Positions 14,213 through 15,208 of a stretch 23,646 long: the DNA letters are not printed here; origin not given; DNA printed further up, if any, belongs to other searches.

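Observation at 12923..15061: Single polypeptide fusing a histidine-decarboxylase-type PLP enzyme to an AANAT-like GNAT acetyltransferase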

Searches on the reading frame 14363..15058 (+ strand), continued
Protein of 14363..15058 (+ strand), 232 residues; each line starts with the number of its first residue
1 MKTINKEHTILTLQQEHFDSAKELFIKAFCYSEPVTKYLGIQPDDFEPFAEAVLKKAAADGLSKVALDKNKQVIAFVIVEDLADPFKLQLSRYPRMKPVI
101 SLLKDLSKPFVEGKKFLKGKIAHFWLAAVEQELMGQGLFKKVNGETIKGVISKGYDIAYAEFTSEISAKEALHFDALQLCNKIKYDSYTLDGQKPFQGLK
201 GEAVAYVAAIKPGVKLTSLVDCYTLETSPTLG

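Call 57: list_cluster_members(proteins=[P0133, P0145, P0181, P0247, P0134, P0135, P0163, P0155, P0127, P0219])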
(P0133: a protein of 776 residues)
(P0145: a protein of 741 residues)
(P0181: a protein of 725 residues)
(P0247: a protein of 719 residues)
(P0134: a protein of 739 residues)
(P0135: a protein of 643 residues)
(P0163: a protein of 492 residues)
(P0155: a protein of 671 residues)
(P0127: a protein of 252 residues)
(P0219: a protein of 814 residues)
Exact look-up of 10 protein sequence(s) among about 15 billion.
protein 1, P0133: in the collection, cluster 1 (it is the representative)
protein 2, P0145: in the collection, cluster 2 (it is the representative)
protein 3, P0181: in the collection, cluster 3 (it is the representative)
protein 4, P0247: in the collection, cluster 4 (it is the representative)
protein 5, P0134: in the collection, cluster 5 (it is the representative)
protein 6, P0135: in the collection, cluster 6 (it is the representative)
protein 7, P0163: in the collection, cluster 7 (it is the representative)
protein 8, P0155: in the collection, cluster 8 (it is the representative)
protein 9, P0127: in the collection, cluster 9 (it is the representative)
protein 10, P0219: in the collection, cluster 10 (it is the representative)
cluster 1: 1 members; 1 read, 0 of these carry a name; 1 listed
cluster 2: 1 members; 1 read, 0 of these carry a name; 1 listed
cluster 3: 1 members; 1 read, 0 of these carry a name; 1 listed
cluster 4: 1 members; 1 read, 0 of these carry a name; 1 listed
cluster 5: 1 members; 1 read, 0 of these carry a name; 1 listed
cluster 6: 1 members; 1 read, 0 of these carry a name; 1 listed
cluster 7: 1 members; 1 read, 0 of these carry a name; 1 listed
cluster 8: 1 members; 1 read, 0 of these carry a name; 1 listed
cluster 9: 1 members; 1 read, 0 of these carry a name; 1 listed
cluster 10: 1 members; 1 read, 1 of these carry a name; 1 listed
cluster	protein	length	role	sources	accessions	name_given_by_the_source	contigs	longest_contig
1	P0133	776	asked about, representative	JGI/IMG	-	-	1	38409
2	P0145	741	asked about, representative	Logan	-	-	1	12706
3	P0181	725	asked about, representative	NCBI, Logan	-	-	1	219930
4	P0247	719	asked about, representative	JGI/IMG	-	-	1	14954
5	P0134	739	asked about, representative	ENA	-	-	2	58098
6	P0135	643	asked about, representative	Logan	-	-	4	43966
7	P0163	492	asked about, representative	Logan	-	-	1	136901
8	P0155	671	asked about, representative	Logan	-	-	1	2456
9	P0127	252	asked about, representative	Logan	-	-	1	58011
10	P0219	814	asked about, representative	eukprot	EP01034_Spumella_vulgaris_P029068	gene29068-36055_t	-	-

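Call 59: find_encoding_contigs(protein=P0133, flank=7000, max_places=2)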
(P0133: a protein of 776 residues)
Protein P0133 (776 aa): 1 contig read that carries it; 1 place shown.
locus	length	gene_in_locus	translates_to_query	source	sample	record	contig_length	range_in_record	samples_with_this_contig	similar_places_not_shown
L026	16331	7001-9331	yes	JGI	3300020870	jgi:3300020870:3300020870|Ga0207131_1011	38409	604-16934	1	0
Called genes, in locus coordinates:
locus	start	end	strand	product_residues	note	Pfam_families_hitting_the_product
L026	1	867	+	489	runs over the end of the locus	?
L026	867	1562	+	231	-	PF00308:Bac_DnaA, PF01637:ATPase_2, PF13191:AAA_16 (faint), PF22688:Hda_lid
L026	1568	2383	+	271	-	PF11019:DUF2608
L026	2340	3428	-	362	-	-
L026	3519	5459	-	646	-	PF00990:GGDEF, PF00563:EAL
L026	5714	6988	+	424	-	PF03349:Toluene_X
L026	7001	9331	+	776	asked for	PF00282:Pyridoxal_deC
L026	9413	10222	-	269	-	PF02673:BacA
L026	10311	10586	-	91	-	PF00708:Acylphosphatase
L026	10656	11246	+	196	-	PF03358:FMN_red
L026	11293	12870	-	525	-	PF00005:ABC_tran, PF00931:NB-ARC (faint), PF02463:SMC_N (weak), PF13476:AAA_23 (faint), PF01926:MMR_HSR1 (weak), PF12848:ABC_tran_Xtn, PF00005:ABC_tran, PF13304:AAA_21, +2 more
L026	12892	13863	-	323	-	PF00892:EamA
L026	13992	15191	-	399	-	-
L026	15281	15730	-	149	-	PF01592:NifU_N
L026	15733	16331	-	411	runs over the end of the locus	PF00266:Aminotran_5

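Call 60: find_encoding_contigs(protein=P0145, flank=7000, max_places=2)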
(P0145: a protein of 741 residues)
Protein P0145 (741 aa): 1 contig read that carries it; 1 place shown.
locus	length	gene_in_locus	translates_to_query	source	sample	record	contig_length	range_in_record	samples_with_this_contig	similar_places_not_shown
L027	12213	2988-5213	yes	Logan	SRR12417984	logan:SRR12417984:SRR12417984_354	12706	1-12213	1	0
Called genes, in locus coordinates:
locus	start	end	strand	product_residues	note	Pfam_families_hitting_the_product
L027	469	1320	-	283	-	PF08843:AbiEii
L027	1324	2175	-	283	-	-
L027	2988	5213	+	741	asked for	PF00282:Pyridoxal_deC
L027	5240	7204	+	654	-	PF00990:GGDEF, PF00563:EAL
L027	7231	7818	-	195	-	PF04972:BON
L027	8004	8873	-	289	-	PF21686:LigD_Prim-Pol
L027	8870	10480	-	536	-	PF13298:LigD_N, PF01068:DNA_ligase_A_M, PF09414:RNA_ligase (weak), PF04679:DNA_ligase_A_C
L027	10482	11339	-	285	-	PF02735:Ku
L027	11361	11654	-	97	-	PF11373:DUF3175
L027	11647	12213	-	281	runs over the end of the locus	PF23441:SDR, PF00106:adh_short, PF08659:KR, PF13561:adh_short_C2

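Call 61: find_encoding_contigs(protein=P0127, flank=7000, max_places=2)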
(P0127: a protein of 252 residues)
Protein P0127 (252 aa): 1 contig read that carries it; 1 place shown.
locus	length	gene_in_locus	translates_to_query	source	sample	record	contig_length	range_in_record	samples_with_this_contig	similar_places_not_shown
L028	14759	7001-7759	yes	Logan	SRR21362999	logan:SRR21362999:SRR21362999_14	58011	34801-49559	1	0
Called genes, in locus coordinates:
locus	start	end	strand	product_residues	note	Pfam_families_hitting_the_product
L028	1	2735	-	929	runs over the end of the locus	PF00311:PEPcase, PF14010:PEPcase_2 (weak)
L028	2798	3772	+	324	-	-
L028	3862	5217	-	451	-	PF03349:Toluene_X, PF13505:OMP_b-brl (faint), PF10677:DUF2490 (faint)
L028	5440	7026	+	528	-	PF00282:Pyridoxal_deC, PF01212:Beta_elim_lyase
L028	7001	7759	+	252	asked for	-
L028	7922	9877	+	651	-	PF00990:GGDEF, PF00563:EAL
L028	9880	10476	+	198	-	PF01694:Rhomboid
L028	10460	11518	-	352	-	PF02016:Peptidase_S66, PF17676:Peptidase_S66C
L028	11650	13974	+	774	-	PF12867:DinB_2 (faint), PF03781:FGE-sulfatase, PF13489:Methyltransf_23 (weak), PF08241:Methyltransf_11 (weak), PF08242:Methyltransf_12 (weak), PF13649:Methyltransf_25 (faint), PF13847:Methyltransf_31 (faint)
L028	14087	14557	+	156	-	PF09990:DUF2231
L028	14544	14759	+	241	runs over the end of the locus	-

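Call 63: find_homologous_proteins(query=P0145, max_evalue=1e-20)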
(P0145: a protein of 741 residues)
Query P0145 (741 aa): 12 proteins with E <= 1e-20 among 8000 candidates.
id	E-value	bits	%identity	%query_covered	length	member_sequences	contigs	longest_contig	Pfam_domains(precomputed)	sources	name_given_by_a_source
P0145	0.0e+0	1693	100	100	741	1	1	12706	PF00282.26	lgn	-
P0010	4.2e-144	500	41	92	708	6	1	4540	PF00282.26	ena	-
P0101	5.2e-143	496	39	95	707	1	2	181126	PF00282.26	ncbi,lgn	-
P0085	4.9e-140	487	38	96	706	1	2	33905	PF00282.26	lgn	-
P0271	2.0e-139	485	40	95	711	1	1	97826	PF00282.26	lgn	-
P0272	3.7e-138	480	37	95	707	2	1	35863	PF00282.26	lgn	-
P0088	1.4e-137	478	39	94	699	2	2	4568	PF00282.26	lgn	-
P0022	4.8e-137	477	38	97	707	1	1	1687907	PF00282.26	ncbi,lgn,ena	-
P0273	1.9e-106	376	42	61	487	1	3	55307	PF00282.26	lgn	-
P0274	5.3e-105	371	42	62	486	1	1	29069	PF00282.26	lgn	-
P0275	3.3e-99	352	42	61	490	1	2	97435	PF00282.26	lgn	-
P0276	1.7e-89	320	39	60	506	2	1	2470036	PF00282.26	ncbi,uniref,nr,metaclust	ncbi:aminotransferase class V-fold PLP-dependent enzyme [Candidatus Odyssella acanthamoebae]|uniref:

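Call 64: find_encoding_contigs(protein=P0276, flank=8000, max_places=2)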
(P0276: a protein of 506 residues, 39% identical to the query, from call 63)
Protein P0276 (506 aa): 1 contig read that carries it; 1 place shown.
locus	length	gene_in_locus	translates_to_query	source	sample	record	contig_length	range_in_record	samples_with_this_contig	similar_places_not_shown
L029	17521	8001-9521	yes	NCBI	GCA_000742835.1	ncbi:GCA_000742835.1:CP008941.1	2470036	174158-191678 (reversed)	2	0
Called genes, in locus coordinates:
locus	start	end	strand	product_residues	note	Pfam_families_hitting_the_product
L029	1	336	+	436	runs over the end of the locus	PF00083:Sugar_tr, PF07690:MFS_1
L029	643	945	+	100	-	-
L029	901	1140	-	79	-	-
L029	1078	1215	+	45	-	-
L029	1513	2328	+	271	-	PF17837:4PPT_N (faint), PF01648:ACPS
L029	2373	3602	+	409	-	PF00201:UDPGT, PF04101:Glyco_tran_28_C, PF06722:EryCIII-like_C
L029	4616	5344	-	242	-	PF12746:GNAT_acetyltran, PF00583:Acetyltransf_1, PF13302:Acetyltransf_3 (weak), PF08445:FR47 (weak)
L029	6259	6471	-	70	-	PF01548:DEDD_Tnp_IS110 (faint)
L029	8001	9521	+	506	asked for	PF00282:Pyridoxal_deC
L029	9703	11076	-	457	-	PF00668:Condensation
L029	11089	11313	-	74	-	-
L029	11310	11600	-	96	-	PF23297:ACP_SdgA_C (weak), PF00550:PP-binding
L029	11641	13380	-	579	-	PF00501:AMP-binding, PF23024:AMP-dom_DIP2-like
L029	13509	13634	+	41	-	-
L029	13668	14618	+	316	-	PF01548:DEDD_Tnp_IS110, PF02371:Transposase_20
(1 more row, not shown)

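Call 65: find_encoding_contigs(protein=P0273, flank=7000, max_places=2)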
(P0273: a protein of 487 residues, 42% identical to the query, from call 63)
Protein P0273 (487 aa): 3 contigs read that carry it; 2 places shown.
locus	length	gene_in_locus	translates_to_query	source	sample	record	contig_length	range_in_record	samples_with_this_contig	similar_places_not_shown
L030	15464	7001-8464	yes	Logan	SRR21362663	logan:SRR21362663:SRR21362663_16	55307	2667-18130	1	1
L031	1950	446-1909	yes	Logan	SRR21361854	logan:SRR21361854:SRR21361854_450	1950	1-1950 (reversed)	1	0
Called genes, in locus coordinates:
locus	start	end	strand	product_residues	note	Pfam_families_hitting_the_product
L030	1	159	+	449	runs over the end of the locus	PF01134:GIDA (faint), PF01262:AlaDh_PNT_C (faint), PF01266:DAO (faint), PF07992:Pyr_redox_2, PF12831:FAD_oxidored (weak), PF13738:Pyr_redox_3, PF00070:Pyr_redox, PF02852:Pyr_redox_dim, +3 more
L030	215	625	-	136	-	-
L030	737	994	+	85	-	PF08085:Entericidin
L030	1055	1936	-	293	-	PF01430:HSP33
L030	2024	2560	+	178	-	PF01713:Smr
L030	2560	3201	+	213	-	PF00485:PRK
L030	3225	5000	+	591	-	PF00990:GGDEF, PF00563:EAL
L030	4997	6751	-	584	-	PF00990:GGDEF, PF00563:EAL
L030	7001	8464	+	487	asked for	PF00282:Pyridoxal_deC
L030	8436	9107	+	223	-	-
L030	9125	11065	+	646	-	PF00990:GGDEF, PF00563:EAL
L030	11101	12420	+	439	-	PF03349:Toluene_X, PF13505:OMP_b-brl (faint)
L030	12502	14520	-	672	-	PF22745:Nlig-Ia, PF01653:DNA_ligase_aden, PF03120:OB_DNA_ligase, PF03119:DNA_ligase_ZBD, PF14520:HHH_5 (weak), PF12826:HHH_2, PF14520:HHH_5, PF00533:BRCT, +1 more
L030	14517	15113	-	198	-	PF04354:ZipA_C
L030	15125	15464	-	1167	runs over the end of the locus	PF02463:SMC_N, PF13304:AAA_21 (faint), PF13476:AAA_23, PF24161:CCDC39 (faint), PF06470:SMC_hinge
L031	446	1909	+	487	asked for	PF00282:Pyridoxal_deC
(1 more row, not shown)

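Call 73: search_solved_structures(query=A2, max_evalue=0.01, show_alignments=5)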
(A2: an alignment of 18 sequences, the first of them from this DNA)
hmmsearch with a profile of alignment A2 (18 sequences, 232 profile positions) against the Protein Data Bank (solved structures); distinct sequences matched with E-value up to 0.01: 10.
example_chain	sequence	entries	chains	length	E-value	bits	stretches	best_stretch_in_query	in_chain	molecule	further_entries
3qb8_A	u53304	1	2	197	2.4e-13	53.3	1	10-203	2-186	A654L protein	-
4fd5_A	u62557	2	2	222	8e-11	45.1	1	8-195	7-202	arylalkylamine N-Acetyltransferase 2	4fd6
6k80_A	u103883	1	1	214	1.4e-05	27.9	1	9-199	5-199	Dopamine N-acetyltransferase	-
3te4_A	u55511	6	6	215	1.5e-05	27.8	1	10-199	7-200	Dopamine N acetyltransferase, isoform A | Dopamine N-acetyltransferase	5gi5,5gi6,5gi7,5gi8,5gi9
8wmb_A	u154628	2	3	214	2.2e-05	27.2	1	9-199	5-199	Arylalkylamine N-acetyltransferase 1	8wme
3v8i_A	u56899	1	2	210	2.3e-05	27.2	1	10-199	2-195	Dopamine N acetyltransferase, isoform A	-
6dym_A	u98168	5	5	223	3.2e-05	26.7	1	15-202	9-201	Ebony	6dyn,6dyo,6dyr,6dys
5gif_A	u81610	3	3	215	7.4e-05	25.5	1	10-199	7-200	Dopamine N-acetyltransferase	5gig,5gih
5gii_A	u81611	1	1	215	9.1e-05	25.2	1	10-199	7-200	Dopamine N-acetyltransferase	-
4fd4_A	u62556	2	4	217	0.0012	21.6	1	98-201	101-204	arylalkylamine N-Acetyltransferase like 5b | AAEL004827-PA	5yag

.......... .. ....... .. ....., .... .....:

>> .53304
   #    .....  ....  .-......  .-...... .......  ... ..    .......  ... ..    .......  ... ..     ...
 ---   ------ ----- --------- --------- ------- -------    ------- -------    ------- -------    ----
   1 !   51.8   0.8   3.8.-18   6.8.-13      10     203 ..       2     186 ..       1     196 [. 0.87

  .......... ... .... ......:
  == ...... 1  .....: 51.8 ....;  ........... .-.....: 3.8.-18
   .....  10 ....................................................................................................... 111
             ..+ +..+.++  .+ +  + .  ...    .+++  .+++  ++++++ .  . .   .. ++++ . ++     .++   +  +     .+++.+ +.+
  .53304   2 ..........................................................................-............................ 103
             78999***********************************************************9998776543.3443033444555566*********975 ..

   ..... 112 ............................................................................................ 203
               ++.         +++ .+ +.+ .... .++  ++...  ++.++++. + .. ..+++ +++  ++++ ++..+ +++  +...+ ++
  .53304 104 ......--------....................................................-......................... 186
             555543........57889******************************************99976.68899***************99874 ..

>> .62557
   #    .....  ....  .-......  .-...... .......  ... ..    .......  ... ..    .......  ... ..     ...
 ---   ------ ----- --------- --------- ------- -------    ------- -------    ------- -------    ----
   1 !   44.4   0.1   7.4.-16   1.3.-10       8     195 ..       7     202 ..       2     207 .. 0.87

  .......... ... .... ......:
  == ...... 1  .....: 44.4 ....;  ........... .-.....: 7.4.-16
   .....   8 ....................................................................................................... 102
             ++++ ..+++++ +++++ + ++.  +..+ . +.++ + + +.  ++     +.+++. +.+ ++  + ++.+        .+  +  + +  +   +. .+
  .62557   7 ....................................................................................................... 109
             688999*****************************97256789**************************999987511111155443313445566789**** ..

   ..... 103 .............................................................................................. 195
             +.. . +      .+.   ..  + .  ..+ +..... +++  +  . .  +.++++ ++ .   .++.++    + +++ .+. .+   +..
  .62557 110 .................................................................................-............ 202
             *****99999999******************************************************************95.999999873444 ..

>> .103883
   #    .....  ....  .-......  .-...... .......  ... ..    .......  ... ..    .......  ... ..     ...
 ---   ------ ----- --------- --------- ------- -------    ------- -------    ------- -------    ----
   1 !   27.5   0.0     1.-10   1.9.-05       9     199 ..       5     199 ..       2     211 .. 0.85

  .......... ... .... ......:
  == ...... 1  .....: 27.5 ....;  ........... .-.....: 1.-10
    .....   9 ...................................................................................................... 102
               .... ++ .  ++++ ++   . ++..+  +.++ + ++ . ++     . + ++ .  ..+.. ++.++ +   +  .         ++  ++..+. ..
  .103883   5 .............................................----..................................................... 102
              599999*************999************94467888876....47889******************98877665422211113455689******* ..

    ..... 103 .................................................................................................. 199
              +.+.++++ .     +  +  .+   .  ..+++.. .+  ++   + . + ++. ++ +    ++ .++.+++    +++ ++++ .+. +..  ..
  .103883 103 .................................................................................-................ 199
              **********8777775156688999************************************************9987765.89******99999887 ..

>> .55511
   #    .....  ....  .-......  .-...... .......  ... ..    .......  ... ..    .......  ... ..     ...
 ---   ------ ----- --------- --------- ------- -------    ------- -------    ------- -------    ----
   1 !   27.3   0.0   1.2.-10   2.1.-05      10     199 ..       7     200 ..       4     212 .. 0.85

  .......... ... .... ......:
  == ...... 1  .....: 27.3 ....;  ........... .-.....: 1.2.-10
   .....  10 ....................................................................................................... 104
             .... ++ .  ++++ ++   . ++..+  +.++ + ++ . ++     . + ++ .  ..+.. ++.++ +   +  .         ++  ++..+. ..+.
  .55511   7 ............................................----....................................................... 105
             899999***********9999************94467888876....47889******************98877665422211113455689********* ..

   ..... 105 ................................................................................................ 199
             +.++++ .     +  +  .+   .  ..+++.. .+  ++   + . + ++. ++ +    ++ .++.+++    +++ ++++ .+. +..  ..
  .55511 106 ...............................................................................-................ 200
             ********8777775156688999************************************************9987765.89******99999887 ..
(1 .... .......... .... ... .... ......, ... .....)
